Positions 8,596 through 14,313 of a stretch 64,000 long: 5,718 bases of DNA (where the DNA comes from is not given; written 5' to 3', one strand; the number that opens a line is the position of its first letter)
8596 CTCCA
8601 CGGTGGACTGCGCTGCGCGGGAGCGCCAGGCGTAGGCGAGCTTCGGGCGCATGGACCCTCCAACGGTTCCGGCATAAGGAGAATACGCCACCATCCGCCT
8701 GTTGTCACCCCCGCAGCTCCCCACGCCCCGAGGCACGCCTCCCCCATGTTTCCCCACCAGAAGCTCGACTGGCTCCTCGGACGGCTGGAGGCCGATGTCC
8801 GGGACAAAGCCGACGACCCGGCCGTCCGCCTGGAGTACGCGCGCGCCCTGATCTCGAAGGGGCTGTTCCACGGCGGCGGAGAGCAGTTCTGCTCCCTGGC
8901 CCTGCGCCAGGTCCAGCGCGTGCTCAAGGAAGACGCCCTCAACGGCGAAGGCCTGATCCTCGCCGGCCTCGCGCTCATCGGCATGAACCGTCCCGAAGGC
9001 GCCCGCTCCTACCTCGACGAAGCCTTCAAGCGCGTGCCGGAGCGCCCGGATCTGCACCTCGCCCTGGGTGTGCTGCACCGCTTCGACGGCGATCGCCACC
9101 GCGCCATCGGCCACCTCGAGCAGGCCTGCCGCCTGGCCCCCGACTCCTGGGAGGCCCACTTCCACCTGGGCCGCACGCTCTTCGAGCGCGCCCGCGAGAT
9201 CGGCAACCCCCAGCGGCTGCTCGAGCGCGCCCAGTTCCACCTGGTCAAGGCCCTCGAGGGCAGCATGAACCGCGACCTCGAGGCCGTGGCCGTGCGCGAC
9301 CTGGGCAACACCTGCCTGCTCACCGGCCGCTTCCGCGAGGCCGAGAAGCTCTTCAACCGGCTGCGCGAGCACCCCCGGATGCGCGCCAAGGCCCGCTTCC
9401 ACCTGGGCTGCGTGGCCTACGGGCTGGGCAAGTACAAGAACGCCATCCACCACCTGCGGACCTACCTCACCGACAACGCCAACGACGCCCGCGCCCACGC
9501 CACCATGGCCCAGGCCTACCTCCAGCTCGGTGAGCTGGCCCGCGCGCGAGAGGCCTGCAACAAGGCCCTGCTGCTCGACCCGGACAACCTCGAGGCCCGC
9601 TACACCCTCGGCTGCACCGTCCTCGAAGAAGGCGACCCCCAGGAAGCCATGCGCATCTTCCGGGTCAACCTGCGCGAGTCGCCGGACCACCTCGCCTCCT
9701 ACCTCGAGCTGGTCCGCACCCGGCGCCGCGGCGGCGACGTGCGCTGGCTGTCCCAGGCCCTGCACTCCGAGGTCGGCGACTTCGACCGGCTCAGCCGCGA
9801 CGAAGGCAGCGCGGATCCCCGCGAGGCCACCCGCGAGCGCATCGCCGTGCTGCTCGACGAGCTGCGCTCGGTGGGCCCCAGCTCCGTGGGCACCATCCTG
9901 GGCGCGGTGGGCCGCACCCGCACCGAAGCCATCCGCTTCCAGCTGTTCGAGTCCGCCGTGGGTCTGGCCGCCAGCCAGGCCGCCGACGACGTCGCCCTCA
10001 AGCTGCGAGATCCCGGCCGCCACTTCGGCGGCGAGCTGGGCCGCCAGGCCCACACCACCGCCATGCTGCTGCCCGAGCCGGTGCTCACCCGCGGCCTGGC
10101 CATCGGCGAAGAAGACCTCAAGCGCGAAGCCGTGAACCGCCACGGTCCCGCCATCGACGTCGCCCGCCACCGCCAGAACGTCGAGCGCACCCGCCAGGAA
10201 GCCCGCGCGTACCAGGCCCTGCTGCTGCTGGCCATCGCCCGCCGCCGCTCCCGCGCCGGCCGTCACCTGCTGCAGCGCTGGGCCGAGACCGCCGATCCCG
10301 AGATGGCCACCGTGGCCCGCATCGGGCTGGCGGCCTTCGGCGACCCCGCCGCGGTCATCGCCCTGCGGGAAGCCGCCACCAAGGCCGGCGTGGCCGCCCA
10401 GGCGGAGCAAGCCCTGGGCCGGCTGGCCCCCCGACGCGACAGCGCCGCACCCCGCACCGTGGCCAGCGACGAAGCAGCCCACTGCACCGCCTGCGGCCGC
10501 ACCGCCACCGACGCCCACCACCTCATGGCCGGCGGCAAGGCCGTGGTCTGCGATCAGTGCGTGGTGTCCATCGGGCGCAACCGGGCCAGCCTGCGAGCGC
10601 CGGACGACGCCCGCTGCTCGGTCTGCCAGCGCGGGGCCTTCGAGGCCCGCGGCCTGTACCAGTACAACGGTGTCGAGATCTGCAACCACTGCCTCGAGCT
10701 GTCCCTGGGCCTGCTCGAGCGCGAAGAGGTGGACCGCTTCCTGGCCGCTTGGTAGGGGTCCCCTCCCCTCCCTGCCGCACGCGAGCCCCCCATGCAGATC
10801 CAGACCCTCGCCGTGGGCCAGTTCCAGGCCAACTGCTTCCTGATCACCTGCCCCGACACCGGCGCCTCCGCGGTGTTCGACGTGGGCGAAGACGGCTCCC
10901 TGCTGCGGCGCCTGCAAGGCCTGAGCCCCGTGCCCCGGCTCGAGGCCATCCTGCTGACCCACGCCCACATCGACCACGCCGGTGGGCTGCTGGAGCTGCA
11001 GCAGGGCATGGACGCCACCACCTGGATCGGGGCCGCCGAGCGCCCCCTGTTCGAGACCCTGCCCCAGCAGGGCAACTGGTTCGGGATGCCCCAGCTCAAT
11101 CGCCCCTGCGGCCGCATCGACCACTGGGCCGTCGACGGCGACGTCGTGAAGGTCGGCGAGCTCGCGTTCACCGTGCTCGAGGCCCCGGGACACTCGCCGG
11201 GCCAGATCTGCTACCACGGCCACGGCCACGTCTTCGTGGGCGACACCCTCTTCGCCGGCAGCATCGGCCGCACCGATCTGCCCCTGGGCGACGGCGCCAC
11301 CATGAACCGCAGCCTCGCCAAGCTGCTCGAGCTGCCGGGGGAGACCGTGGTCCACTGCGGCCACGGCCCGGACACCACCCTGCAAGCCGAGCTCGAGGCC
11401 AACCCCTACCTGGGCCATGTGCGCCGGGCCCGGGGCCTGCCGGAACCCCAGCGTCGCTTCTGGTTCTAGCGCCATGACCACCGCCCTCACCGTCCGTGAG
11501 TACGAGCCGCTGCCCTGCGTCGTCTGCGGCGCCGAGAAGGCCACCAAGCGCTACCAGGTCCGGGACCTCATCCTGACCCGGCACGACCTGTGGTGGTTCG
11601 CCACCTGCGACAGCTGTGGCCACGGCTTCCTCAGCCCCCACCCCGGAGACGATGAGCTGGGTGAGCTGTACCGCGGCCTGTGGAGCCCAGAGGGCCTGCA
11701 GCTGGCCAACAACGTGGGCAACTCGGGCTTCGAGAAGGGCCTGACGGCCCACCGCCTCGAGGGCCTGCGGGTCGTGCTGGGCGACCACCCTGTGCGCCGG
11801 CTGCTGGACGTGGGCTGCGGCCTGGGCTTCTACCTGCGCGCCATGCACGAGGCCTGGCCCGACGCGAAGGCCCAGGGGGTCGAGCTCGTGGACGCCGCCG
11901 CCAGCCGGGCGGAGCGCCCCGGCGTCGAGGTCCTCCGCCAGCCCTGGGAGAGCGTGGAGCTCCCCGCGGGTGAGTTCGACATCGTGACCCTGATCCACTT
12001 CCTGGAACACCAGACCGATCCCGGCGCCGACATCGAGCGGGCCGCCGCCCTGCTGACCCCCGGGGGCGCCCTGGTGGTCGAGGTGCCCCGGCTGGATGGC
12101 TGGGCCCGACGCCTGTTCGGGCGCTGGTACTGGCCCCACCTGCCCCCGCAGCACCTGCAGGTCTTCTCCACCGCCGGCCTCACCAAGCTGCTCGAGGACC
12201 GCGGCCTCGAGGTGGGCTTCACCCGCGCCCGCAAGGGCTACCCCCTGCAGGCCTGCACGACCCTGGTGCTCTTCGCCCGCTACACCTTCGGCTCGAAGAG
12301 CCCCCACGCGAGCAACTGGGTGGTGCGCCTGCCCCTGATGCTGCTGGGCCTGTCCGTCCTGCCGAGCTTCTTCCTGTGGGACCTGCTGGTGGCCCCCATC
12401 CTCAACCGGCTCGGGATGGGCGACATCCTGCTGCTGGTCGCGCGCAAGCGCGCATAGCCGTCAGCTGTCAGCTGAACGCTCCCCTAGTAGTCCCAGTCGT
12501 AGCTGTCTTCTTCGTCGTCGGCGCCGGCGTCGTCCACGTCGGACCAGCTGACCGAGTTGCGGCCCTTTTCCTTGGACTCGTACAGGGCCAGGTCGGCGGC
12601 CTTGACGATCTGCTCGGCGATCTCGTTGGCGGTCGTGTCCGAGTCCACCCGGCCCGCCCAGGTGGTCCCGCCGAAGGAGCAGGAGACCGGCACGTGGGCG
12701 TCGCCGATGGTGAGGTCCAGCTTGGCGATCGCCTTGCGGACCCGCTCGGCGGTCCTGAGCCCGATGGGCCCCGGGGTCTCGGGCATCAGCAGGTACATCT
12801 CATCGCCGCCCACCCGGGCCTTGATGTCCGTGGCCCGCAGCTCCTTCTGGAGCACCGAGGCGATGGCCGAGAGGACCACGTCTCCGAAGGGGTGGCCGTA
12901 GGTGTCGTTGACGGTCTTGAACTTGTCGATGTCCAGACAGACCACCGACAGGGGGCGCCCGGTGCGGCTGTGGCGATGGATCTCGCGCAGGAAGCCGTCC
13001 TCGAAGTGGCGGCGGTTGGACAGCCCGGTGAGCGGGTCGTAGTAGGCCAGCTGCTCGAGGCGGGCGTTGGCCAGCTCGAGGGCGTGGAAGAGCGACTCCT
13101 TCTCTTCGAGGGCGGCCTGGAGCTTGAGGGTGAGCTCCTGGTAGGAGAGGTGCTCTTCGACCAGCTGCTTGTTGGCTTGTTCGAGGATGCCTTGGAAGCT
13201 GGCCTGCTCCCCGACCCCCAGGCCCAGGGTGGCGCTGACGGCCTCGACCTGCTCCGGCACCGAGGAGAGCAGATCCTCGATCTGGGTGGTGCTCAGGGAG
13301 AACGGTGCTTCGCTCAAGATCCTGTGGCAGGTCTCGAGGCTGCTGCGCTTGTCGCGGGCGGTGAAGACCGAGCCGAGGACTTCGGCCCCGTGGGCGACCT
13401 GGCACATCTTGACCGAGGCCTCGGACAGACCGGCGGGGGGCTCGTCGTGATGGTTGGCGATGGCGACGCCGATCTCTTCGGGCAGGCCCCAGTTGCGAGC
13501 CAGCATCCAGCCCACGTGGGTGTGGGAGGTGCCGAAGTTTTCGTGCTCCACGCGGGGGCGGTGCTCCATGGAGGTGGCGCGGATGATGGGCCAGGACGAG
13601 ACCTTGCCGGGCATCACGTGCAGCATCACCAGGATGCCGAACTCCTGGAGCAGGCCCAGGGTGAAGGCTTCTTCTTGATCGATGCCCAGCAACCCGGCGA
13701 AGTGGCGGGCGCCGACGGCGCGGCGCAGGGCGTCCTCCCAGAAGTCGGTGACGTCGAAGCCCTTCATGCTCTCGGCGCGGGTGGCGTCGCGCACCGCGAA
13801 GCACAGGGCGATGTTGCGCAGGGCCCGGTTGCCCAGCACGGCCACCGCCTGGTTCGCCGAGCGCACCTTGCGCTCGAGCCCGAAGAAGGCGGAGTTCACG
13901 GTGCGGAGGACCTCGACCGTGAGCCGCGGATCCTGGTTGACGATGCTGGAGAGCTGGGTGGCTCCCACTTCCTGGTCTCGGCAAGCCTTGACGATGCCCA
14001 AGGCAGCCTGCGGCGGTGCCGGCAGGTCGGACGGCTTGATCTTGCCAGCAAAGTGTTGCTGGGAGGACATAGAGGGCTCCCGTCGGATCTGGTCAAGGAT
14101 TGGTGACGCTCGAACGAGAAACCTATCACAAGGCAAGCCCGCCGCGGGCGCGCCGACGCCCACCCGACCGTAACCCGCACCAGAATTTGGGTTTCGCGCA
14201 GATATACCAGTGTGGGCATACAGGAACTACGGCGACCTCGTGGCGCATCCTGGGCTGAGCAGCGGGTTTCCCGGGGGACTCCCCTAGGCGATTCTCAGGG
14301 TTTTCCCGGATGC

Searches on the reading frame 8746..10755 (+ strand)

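Call 68: search_protein_families(library=pfam, proteins=[window:8746-10755:+], max_evalue=0.00001)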
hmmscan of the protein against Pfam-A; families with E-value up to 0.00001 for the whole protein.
window:8746-10755:+ (669 aa): 16 families
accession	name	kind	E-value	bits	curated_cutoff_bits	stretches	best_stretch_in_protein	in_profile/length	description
PF07719.23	TPR_2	-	3.1e-25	86.6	27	1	248-281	1-34/34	Tetratricopeptide repeat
PF14559.12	TPR_19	-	4.2e-25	88.3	25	1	226-284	3-61/68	Tetratricopeptide repeat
PF00515.34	TPR_1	-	2.2e-18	65.7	27.8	1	248-281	1-34/34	Tetratricopeptide repeat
PF13181.12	TPR_8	-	2.9e-18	64.9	25.7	0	248-281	1-34/34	Tetratricopeptide repeat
PF13432.12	TPR_16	-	2.1e-17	63.6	32.7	0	254-314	3-63/65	Tetratricopeptide repeat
PF13428.12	TPR_14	-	2.3e-17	62.2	23.5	0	101-143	1-43/44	Tetratricopeptide repeat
PF12895.13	ANAPC3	-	5.1e-14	52.8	27.2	1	194-271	3-79/82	Anaphase-promoting complex, cyclosome, subunit 3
PF13414.12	TPR_11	-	1.2e-13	51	26.8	0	256-289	2-35/42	TPR repeat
PF13431.12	TPR_17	-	3.4e-13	49.2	24.4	0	270-301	1-32/34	Tetratricopeptide repeat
PF13424.12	TPR_12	-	5.3e-13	49.4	30.1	0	249-306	4-69/77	Tetratricopeptide repeat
PF23914.1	TPR_CcmH_CycH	-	1.2e-10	41.8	42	1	237-316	39-121/158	Cytochrome c-type biogenesis protein H TPR domain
PF06689.19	zf-C4_ClpX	-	2.9e-10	40.3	27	0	579-607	2-31/39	ClpX C4-type zinc finger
PF13174.12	TPR_6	-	2.6e-09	37.6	26.3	0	254-280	6-32/33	Tetratricopeptide repeat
PF24575.1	TPR_Slam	-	5.3e-07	30.5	35.2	0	104-148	50-94/104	Surface lipoprotein assembly modifier, N-terminal TPR repeats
PF25062.1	ARM_TT21_N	-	2.4e-06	27.9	40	0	190-305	37-159/222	Tetratricopeptide repeat protein 21 N-terminal ARM repeat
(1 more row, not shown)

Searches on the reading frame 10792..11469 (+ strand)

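Call 68: search_protein_families(library=pfam, proteins=[window:10792-11469:+], max_evalue=0.00001)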
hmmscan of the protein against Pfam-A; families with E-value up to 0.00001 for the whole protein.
window:10792-11469:+ (225 aa): 2 families
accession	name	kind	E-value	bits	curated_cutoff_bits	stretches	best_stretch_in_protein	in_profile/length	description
PF00753.33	Lactamase_B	-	5.6e-28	98.7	22.7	1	9-191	2-196/196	Metallo-beta-lactamase superfamily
PF12706.13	Lactamase_B_2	-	3.6e-09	36.9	27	1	42-137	23-116/200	Beta-lactamase superfamily domain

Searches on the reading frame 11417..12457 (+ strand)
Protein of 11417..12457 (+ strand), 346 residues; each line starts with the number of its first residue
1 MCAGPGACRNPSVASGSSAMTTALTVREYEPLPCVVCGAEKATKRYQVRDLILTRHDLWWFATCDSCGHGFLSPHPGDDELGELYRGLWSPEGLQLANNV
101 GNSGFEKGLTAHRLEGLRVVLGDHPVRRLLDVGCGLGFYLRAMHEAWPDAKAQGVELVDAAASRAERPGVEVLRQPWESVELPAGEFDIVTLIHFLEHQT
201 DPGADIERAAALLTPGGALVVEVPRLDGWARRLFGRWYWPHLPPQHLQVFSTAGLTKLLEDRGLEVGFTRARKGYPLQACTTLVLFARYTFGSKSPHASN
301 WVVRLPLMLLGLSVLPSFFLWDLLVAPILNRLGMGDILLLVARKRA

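Call 68: search_protein_families(library=pfam, proteins=[window:11417-12457:+], max_evalue=0.00001)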
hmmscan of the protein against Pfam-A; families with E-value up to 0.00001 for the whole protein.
window:11417-12457:+ (346 aa): 5 families
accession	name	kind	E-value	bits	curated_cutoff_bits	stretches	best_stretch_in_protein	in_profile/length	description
PF13489.12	Methyltransf_23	-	4e-25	88.9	27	1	124-266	21-161/164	Methyltransferase domain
PF08241.18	Methyltransf_11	-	1e-11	45.7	21.2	1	130-221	1-95/95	Methyltransferase domain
PF13649.12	Methyltransf_25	-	3.4e-10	40.9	27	1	130-217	2-97/97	Methyltransferase domain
PF08242.18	Methyltransf_12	-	1.6e-08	35.6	30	1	130-219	1-98/98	Methyltransferase domain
PF13847.12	Methyltransf_31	-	4e-08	33.5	27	1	128-225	6-113/145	Methyltransferase domain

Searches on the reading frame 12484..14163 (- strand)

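Call 68: search_protein_families(library=pfam, proteins=[window:12484-14163:-], max_evalue=0.00001)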
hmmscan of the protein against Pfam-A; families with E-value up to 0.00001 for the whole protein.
window:12484-14163:- (559 aa): 2 families
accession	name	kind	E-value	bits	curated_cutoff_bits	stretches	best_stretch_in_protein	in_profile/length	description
PF08668.18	HDOD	-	7.5e-49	166.3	22.9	1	47-240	1-195/196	HDOD domain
PF00990.26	GGDEF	-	3.7e-41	141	23.8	1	373-536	1-160/161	Diguanylate cyclase, GGDEF domain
